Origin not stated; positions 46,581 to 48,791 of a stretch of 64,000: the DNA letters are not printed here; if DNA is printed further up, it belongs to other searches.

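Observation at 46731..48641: In-frame NadC-NadA fusion (QPRTase fused to quinolinate synthase) followed by nadB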

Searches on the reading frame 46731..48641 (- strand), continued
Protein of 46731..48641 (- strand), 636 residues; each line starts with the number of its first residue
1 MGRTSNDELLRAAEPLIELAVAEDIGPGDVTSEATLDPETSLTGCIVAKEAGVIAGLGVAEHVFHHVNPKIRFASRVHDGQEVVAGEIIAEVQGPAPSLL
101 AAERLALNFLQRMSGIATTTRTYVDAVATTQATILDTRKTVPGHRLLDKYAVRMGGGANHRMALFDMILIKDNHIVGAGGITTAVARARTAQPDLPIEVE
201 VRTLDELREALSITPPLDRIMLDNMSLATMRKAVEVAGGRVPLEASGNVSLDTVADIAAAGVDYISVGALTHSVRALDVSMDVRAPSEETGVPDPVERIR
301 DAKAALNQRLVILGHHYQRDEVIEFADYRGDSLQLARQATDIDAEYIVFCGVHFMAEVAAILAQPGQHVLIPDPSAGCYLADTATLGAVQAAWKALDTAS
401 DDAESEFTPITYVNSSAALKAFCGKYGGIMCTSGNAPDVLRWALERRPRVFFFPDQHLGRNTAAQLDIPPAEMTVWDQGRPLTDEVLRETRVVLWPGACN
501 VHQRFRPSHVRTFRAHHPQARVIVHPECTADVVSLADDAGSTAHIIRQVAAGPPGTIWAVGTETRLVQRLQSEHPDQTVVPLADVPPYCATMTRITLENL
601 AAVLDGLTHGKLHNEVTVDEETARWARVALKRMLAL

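Call 48: find_encoding_contigs(protein=P0054, flank=6000, max_places=1)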
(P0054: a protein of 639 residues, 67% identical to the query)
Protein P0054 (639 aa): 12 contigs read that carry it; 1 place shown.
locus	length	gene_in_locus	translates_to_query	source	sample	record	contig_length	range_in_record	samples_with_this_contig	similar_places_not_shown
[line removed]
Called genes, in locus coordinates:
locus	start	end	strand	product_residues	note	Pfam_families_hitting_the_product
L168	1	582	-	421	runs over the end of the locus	PF03448:MgtE_N, PF14841:FliG_M (faint), PF00571:CBS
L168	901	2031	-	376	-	PF02417:Chromate_transp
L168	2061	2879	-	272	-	PF02361:CbiQ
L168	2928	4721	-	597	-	PF01078:Mg_chelatase (faint), PF13191:AAA_16 (weak), PF13555:AAA_29 (faint), PF20720:nSTAND3 (faint), PF00005:ABC_tran, PF02463:SMC_N (weak), PF00005:ABC_tran, PF13304:AAA_21 (weak), +5 more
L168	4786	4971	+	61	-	-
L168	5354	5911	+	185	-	PF12822:ECF_trnsprt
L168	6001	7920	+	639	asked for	PF02749:QRPTase_N, PF01729:QRPTase_C, PF02445:NadA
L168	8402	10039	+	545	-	PF00890:FAD_binding_2, PF01266:DAO, PF07992:Pyr_redox_2 (faint), PF02910:Succ_DH_flav_C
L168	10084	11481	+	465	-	PF01120:Alpha_L_fucos, PF16757:Fucosidase_C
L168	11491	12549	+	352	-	PF01208:URO-D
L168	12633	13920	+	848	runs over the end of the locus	PF00270:DEAD, PF00271:Helicase_C, PF22982:WHD_HRQ1 (weak), PF09369:MZB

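Call 49: find_encoding_contigs(protein=P0035, flank=6000, max_places=1)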
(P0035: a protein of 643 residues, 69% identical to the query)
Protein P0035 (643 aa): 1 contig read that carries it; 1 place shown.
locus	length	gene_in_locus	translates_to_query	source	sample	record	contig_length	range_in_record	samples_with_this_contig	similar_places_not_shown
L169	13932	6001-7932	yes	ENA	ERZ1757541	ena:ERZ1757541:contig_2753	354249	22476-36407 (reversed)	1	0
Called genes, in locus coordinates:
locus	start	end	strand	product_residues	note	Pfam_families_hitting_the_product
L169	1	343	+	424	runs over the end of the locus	PF08323:Glyco_transf_5, PF00534:Glycos_transf_1, PF13692:Glyco_trans_1_4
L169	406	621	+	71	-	PF01476:LysM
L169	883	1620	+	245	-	PF02592:Vut_1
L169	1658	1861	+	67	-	PF01926:MMR_HSR1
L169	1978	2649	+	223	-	PF00009:GTP_EFTU (weak), PF07650:KH_2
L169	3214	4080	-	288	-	PF00557:Peptidase_M24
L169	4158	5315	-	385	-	PF01702:TGT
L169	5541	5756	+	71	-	PF03683:UPF0175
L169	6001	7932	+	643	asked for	PF02749:QRPTase_N, PF01729:QRPTase_C, PF02445:NadA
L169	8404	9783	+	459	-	PF00890:FAD_binding_2, PF02910:Succ_DH_flav_C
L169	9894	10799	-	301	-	PF02517:Rce1-like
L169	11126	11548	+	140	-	-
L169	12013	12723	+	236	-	PF04263:TPK_catalytic, PF04265:TPK_B1_binding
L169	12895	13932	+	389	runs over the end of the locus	PF01547:SBP_bac_1, PF13531:SBP_bac_11, PF13416:SBP_bac_8, PF13343:SBP_bac_6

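Call 50: predict_structure(alignment_id=A2)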
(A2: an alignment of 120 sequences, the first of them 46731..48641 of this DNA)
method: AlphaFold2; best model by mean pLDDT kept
length: 636 residues; sequences in the alignment: 120
mean_pLDDT: 92.6   pTM: 0.90
mean pLDDT of the five models: 92.6, 91.7, 90.1, 89.7, 89.6
residues with pLDDT >= 90: 523; 70-90: 100; 50-70: 9; < 50: 4
segments of 3 or more residues with pLDDT < 50: none
pLDDT, mean of each block of 10 residues (from residue 1): 71 94 89 90 95 96 96 94 93 95 96 97 88 85 88 92 85 96 97 95 98 97 96 96 94 93 94 92 67 82 96 95 94 87 94 93 93 91 91 91 94 94 97 95 97 96 96 88 86 93 91 93 96 97 97 97 96 97 87 92 95 95 97 93
secondary structure, 60 per line:
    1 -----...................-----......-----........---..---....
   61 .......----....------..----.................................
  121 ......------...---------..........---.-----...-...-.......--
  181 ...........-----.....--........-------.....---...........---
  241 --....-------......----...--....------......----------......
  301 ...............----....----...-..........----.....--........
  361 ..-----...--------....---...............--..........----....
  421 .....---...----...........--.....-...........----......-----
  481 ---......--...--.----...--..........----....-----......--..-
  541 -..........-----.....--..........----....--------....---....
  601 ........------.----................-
elements in order: H6-24 H30-35 E41-48 H57-67 E72-75 E88-95 H96-126 E133-135 H145-154 E168-170 H172-178 H181-191 E197-201 H204-211 E219-223 H227-237 E243-246 H254-259 E264-266 H269-272 E279-284 H295-309 E310-315 H320-323 E328-330 H332-341 E346-350 H353-362 E368-370 H379-382 H386-400 H403-406 E407-412 H417-425 E429-431 H436-446 E449-453 H456-465 E473-475 H484-489 E492-494 H507-516 E521-524 H530-535 H542-551 E557-561 H564-573 E578-581 H590-593 H597-608 H620-635

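Call 55: find_homologous_proteins(query=P0127, max_evalue=1e-50)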
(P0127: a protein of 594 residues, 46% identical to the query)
Query P0127 (594 aa): 6187 proteins with E <= 1e-50 among 8000 candidates; the best 120 are listed.
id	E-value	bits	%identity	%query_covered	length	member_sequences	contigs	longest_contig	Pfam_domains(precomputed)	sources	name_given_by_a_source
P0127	0.0e+0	1316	100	100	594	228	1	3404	PF02749.23,PF02445.22,PF01729.26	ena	-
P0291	0.0e+0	1240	95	100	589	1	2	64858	PF02749.23,PF02445.22,PF01729.26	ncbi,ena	-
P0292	0.0e+0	1221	92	100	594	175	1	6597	PF02749.23,PF02445.22,PF01729.26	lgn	-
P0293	0.0e+0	1157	92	98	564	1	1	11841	PF02749.23,PF02445.22,PF01729.26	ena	-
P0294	0.0e+0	1125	87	100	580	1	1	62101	PF02749.23,PF02445.22,PF01729.26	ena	-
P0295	0.0e+0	1122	85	100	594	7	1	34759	PF02749.23,PF02445.22,PF01729.26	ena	-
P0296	0.0e+0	1121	83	100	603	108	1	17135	PF02749.23,PF02445.22,PF01729.26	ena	-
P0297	0.0e+0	1117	84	100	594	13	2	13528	PF02749.23,PF02445.22,PF01729.26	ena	-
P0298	0.0e+0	1115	87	100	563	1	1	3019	PF02749.23,PF02445.22,PF01729.26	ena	-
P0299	0.0e+0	1114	83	100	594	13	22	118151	PF02749.23,PF02445.22,PF01729.26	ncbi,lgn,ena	-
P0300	0.0e+0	1111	83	100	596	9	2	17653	PF02749.23,PF02445.22,PF01729.26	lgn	-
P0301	0.0e+0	1109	83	100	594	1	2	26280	PF02749.23,PF02445.22,PF01729.26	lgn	-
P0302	0.0e+0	1108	82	100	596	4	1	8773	PF02749.23,PF02445.22,PF01729.26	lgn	-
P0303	0.0e+0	1106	82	100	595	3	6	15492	PF02749.23,PF02445.22,PF01729.26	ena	-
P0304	0.0e+0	1105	83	100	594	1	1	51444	PF02749.23,PF02445.22,PF01729.26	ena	-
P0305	0.0e+0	1105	83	100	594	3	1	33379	PF02749.23,PF02445.22,PF01729.26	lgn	-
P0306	0.0e+0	1103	83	100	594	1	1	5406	PF02749.23,PF02445.22,PF01729.26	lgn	-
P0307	0.0e+0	1102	82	100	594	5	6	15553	PF02749.23,PF02445.22,PF01729.26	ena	-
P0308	0.0e+0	1102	82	100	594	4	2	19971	PF02749.23,PF02445.22,PF01729.26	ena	-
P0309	0.0e+0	1101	82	100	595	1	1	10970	PF02749.23,PF02445.22,PF01729.26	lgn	-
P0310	0.0e+0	1101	82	100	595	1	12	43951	PF02749.23,PF02445.22,PF01729.26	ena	-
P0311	0.0e+0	1098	82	100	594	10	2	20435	PF02749.23,PF02445.22,PF01729.26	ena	-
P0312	0.0e+0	1094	82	100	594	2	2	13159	PF02749.23,PF02445.22,PF01729.26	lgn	-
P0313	0.0e+0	1090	82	100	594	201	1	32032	PF02749.23,PF02445.22,PF01729.26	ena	-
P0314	0.0e+0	1075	82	99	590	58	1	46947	PF02749.23,PF02445.22,PF01729.26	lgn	-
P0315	0.0e+0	1051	79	100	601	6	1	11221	PF02749.23,PF02445.22,PF01729.26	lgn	-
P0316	3.2e-295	998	75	99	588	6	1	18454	PF02749.23,PF02445.22,PF01729.26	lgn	-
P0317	1.4e-293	993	75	98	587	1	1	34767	PF02749.23,PF02445.22,PF01729.26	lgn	-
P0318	1.4e-292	989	78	100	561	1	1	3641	PF02749.23,PF02445.22,PF01729.26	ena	-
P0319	1.2e-291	986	75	99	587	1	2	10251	PF02749.23,PF02445.22,PF01729.26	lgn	-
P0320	2.0e-290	982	75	98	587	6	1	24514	PF02749.23,PF02445.22,PF01729.26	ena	-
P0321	1.6e-287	973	75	99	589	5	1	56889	PF02749.23,PF02445.22,PF01729.26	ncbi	-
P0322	1.2e-281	953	73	99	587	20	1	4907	PF02749.23,PF02445.22,PF01729.26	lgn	-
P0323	1.7e-280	950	73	99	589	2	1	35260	PF02749.23,PF02445.22,PF01729.26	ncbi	-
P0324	2.4e-279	946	72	99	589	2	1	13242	PF02749.23,PF02445.22,PF01729.26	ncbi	-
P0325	6.1e-270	915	70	99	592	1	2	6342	PF02749.23,PF02445.22,PF01729.26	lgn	-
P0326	2.0e-260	883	68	99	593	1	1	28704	PF02749.23,PF02445.22,PF01729.26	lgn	-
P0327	7.5e-260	881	67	100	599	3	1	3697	PF02749.23,PF02445.22,PF01729.26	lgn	-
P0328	4.6e-259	879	67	99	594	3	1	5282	PF02749.23,PF02445.22,PF01729.26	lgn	-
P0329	2.6e-257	873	66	99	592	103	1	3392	PF02749.23,PF02445.22,PF01729.26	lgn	-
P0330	2.2e-256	870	66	99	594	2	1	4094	PF02749.23,PF02445.22,PF01729.26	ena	-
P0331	3.1e-256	869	66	99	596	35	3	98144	PF02749.23,PF02445.22,PF01729.26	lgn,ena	-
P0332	6.1e-255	865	66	99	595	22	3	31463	PF02749.23,PF02445.22,PF01729.26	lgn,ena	-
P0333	3.1e-254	863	83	78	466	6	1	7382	PF02749.23,PF02445.22,PF01729.26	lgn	-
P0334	7.7e-231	786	60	99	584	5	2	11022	PF02749.23,PF02445.22,PF01729.26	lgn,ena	-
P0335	3.4e-226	770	82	71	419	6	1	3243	PF02445.22,PF01729.26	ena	-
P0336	7.7e-221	753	57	99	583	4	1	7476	PF02749.23,PF02445.22,PF01729.26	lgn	-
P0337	1.2e-220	752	57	99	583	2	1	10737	PF02749.23,PF02445.22,PF01729.26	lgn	-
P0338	1.9e-220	751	57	99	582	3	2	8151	PF02749.23,PF02445.22,PF01729.26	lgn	-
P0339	2.4e-214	731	93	59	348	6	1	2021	PF02445.22,PF01729.26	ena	-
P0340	1.3e-182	627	87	57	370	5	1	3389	PF02749.23,PF02445.22,PF01729.26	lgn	-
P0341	1.3e-164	567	74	59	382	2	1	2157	PF02749.23,PF02445.22,PF01729.26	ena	-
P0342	7.7e-149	515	45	98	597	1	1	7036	PF02749.23,PF02445.22,PF01729.26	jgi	jgi:quinolinate synthase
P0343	2.0e-140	487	76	47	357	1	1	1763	PF02585.23,PF02445.22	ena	-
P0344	1.1e-132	462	84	44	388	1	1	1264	PF02749.23,PF01729.26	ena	-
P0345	9.8e-132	459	85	44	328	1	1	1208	PF02749.23,PF25919.1,PF01729.26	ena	-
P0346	1.4e-129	451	42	98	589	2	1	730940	PF02749.23,PF02445.22,PF01729.26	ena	-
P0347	1.0e-128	449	45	85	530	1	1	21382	PF02749.23,PF02445.22,PF01729.26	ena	-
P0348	2.6e-123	431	42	98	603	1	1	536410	PF02749.23,PF02445.22,PF01729.26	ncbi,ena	-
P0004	3.0e-123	431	42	98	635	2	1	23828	PF02749.23,PF02445.22,PF01729.26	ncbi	-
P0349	4.8e-123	430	43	98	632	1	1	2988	PF02749.23,PF02445.22,PF01729.26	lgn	-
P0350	4.5e-122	427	41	100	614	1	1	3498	PF02749.23,PF02445.22,PF01729.26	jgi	jgi:quinolinate synthase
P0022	2.1e-121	424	41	98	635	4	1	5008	PF02749.23,PF02445.22,PF01729.26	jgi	jgi:quinolinate synthase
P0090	2.4e-121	424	42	100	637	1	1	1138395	PF02749.23,PF02445.22,PF01729.26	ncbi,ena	-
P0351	8.8e-121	422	41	99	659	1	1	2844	PF02749.23,PF02445.22,PF01729.26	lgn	-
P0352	1.7e-120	421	45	79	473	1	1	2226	PF02749.23,PF02445.22,PF01729.26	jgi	jgi:nicotinate-nucleotide pyrophosphorylase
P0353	2.5e-120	421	48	45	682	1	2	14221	PF02749.23,PF02445.22,PF01729.26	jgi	-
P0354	3.8e-120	420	53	54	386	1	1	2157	PF02445.22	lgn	-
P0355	1.0e-119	419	42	98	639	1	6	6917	PF02749.23,PF02445.22,PF01729.26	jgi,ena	-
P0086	1.5e-119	418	42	98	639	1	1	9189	PF02749.23,PF02445.22,PF01729.26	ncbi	-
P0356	1.6e-119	418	43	98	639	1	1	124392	PF02749.23,PF02445.22,PF01729.26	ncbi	-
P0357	6.4e-119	416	44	46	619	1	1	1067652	PF02749.23,PF02445.22,PF01729.26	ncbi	-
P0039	4.2e-118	414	41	98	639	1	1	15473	PF02749.23,PF02445.22,PF01729.26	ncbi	ncbi:MAG: quinolinate synthase NadA [Anaerolineae bacterium]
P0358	5.3e-118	413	42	99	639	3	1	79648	PF02749.23,PF02445.22,PF01729.26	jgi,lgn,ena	-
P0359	6.8e-118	413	41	97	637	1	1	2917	PF02749.23,PF02445.22,PF01729.26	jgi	jgi:quinolinate synthase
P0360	9.8e-118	412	41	97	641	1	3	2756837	PF02749.23,PF02445.22,PF01729.26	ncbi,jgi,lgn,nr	ncbi:MAG: quinolinate synthase NadA [Anaerolineae bacterium]|jgi:quinolinate synthase|nr:quinolinate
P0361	9.9e-118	412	42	98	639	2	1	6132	PF02749.23,PF02445.22,PF01729.26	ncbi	-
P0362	3.9e-117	410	42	98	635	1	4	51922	PF02749.23,PF02445.22,PF01729.26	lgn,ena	-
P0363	3.9e-117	410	42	98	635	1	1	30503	PF02749.23,PF02445.22,PF01729.26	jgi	-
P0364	6.1e-117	410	42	98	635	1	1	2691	PF02749.23,PF02445.22,PF01729.26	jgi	jgi:quinolinate synthase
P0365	7.9e-117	409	41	98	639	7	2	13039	PF02749.23,PF02445.22,PF01729.26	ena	-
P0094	1.3e-116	409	41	98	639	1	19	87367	PF02749.23,PF02445.22,PF01729.26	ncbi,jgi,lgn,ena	-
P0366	2.4e-116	408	41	98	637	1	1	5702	PF02749.23,PF02445.22,PF01729.26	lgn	-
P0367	2.6e-116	408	40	100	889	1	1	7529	PF02749.23,PF02445.22,PF01729.26,PF02540.24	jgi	jgi:quinolinate synthase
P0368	5.1e-116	407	41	99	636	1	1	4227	PF02749.23,PF02445.22,PF01729.26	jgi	jgi:quinolinate synthase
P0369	7.2e-116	406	40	98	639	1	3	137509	PF02749.23,PF02445.22,PF01729.26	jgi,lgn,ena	-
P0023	9.1e-116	406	41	97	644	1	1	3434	PF02749.23,PF02445.22,PF01729.26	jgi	jgi:quinolinate synthase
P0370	1.1e-115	406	42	98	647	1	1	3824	PF02749.23,PF02445.22,PF01729.26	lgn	-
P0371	1.2e-115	405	40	98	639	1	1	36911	PF02749.23,PF02445.22,PF01729.26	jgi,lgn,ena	-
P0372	1.4e-115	405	40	98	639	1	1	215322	PF02749.23,PF02445.22,PF01729.26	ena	-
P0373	2.8e-115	404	42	98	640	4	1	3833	PF02749.23,PF02445.22,PF01729.26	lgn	-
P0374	2.8e-115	404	71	46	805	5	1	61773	PF01266.31,PF02749.23,PF00890.31,PF07992.21,PF02910.26,PF01729.26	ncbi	-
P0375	4.1e-115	404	41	98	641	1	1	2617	PF02749.23,PF02445.22,PF01729.26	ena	-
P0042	4.8e-115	403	42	100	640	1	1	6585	PF02749.23,PF02445.22,PF01729.26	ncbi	-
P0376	7.1e-115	403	41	98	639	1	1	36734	PF02749.23,PF02445.22,PF01729.26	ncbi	ncbi:MAG: quinolinate synthase NadA [Anaerolineae bacterium]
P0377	8.1e-115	403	40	99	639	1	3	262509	PF02749.23,PF02445.22,PF01729.26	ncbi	ncbi:MAG: quinolinate synthase NadA [Anaerolineae bacterium]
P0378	8.9e-115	403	41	98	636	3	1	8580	PF02749.23,PF02445.22,PF01729.26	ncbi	-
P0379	1.3e-114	402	41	98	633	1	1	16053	PF02749.23,PF02445.22,PF01729.26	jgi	jgi:quinolinate synthase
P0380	2.1e-114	401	41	98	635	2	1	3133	PF02749.23,PF02445.22,PF01729.26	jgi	-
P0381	6.0e-114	400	41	98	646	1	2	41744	PF02749.23,PF02445.22,PF01729.26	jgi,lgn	-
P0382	6.2e-114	400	67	46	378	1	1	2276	PF02749.23,PF02910.26,PF01729.26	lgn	-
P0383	6.7e-114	400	41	98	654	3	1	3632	PF02749.23,PF02445.22,PF01729.26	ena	-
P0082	8.8e-114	399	41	98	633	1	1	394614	PF02749.23,PF02445.22,PF01729.26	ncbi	-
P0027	1.0e-113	399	41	98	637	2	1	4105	PF02749.23,PF02445.22,PF01729.26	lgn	-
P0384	1.1e-113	399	41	98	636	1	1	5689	PF02749.23,PF02445.22,PF01729.26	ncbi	-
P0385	1.3e-113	399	40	98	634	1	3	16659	PF02749.23,PF02445.22,PF01729.26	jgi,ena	-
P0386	1.7e-113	398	40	100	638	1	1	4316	PF02749.23,PF02445.22,PF01729.26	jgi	jgi:quinolinate synthase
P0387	2.3e-113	398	41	98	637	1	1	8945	PF02749.23,PF02445.22,PF01729.26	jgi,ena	-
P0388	2.4e-113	398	39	98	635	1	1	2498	PF02749.23,PF02445.22,PF01729.26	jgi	jgi:quinolinate synthase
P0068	2.6e-113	398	41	98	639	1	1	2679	PF02749.23,PF02445.22,PF01729.26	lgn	-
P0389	3.7e-113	397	41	99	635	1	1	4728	PF02749.23,PF02445.22,PF01729.26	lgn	-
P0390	4.3e-113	397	41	98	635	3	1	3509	PF02749.23,PF02445.22,PF01729.26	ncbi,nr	ncbi:MAG: quinolinate synthase NadA [Anaerolineales bacterium]|nr:MAG: quinolinate synthase NadA [An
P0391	6.9e-113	396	42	100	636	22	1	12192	PF02749.23,PF02445.22,PF01729.26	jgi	jgi:quinolinate synthase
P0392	8.5e-113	396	41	98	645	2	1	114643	PF02749.23,PF02445.22,PF01729.26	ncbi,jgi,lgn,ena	-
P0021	9.6e-113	396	41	98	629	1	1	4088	PF02749.23,PF02445.22,PF01729.26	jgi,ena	jgi:quinolinate synthase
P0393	1.0e-112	396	41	98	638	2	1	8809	PF02749.23,PF02445.22,PF01729.26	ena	-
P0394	1.0e-112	396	40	100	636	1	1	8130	PF02749.23,PF02445.22,PF01729.26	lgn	-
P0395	1.1e-112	396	39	97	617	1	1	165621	PF02749.23,PF02445.22,PF01729.26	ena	-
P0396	1.4e-112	395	42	98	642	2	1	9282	PF02749.23,PF02445.22,PF01729.26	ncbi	-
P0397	1.5e-112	395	40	98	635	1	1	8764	PF02749.23,PF02445.22,PF01729.26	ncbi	-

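Call 56: find_encoding_contigs(protein=P0299, flank=5000, max_places=2)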
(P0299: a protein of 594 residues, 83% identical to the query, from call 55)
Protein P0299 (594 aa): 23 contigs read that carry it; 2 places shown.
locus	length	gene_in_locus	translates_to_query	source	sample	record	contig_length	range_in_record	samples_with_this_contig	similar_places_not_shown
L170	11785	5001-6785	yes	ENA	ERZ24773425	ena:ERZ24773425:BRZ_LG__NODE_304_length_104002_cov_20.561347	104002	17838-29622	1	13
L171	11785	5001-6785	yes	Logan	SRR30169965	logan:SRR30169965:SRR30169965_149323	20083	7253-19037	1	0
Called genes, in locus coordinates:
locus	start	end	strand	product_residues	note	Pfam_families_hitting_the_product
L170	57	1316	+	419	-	PF04413:Glycos_transf_N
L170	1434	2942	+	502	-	PF13541:ChlI, PF00158:Sigma54_activat (faint), PF00493:MCM, PF01078:Mg_chelatase, PF07728:AAA_5, PF13335:Mg_chelatase_C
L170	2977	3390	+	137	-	PF02367:TsaE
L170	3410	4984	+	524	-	PF00890:FAD_binding_2, PF02910:Succ_DH_flav_C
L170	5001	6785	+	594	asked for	PF02749:QRPTase_N, PF01729:QRPTase_C, PF02445:NadA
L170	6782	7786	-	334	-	PF00294:PfkB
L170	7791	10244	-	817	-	PF00930:DPPIV_N, PF00561:Abhydrolase_1 (faint), PF00326:Peptidase_S9, PF12146:Hydrolase_4 (faint)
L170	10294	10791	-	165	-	PF12850:Metallophos_2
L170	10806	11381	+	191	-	PF02542:YgbB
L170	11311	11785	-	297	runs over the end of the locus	PF00809:Pterin_bind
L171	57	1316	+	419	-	PF04413:Glycos_transf_N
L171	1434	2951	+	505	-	PF13541:ChlI, PF00158:Sigma54_activat (faint), PF00493:MCM, PF01078:Mg_chelatase, PF07728:AAA_5, PF13335:Mg_chelatase_C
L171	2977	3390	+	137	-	PF02367:TsaE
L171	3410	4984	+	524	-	PF00890:FAD_binding_2, PF02910:Succ_DH_flav_C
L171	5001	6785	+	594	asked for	PF02749:QRPTase_N, PF01729:QRPTase_C, PF02445:NadA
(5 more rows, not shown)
